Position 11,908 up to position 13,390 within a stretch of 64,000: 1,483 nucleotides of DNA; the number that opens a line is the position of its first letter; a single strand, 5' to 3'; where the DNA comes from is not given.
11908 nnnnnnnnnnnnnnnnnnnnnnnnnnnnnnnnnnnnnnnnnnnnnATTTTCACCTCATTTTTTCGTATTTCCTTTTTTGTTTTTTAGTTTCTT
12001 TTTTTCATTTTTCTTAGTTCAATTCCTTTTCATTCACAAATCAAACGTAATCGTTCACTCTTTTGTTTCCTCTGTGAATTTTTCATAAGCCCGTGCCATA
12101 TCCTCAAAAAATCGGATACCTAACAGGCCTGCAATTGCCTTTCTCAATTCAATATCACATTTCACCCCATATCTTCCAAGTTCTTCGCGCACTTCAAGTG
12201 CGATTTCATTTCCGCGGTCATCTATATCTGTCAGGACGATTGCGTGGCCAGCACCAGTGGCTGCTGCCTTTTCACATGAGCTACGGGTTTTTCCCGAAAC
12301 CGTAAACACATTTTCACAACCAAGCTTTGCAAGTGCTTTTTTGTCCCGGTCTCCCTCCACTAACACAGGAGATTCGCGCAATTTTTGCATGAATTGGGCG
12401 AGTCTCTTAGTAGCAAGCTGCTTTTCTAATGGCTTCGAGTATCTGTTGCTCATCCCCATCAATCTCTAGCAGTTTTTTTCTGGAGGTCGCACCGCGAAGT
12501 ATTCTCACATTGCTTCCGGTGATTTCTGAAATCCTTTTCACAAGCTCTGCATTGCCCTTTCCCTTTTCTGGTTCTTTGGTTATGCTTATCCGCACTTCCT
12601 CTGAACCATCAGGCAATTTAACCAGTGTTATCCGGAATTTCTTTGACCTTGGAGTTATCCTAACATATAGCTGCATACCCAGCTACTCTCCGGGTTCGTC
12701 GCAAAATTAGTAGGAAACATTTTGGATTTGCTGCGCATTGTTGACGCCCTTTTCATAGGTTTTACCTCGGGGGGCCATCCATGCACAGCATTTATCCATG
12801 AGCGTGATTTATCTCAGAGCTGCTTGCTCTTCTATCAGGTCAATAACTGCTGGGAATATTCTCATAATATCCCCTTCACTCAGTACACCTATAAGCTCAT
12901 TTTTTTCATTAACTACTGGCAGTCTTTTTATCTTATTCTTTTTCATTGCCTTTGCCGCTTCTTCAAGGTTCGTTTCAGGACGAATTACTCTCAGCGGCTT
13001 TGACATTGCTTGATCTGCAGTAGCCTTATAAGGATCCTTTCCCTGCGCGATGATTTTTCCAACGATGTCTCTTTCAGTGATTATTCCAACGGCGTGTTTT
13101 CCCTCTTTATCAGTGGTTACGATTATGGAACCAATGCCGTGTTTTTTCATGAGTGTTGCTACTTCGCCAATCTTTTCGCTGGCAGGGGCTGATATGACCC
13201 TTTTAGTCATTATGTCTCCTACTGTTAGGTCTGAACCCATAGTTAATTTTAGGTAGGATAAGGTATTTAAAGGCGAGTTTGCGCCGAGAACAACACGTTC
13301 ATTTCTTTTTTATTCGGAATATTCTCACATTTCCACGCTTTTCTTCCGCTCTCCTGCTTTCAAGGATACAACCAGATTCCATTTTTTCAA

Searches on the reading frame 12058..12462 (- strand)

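Call 38: search_protein_families(library=pfam, proteins=[window:12058-12462:-], max_evalue=0.00001)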
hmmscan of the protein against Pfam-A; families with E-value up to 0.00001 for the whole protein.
window:12058-12462:- (135 aa): 1 family
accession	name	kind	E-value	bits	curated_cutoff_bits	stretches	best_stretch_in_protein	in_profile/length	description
PF01751.28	Toprim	-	1.2e-06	29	23.1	1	33-97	3-82/96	Toprim domain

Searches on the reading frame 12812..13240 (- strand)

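Call 38: search_protein_families(library=pfam, proteins=[window:12812-13240:-], max_evalue=0.00001)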
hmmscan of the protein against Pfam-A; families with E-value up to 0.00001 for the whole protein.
window:12812-13240:- (143 aa): 1 family
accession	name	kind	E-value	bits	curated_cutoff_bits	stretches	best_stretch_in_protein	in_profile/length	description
PF00571.33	CBS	-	1.2e-32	112.4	24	2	78-129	4-55/57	CBS domain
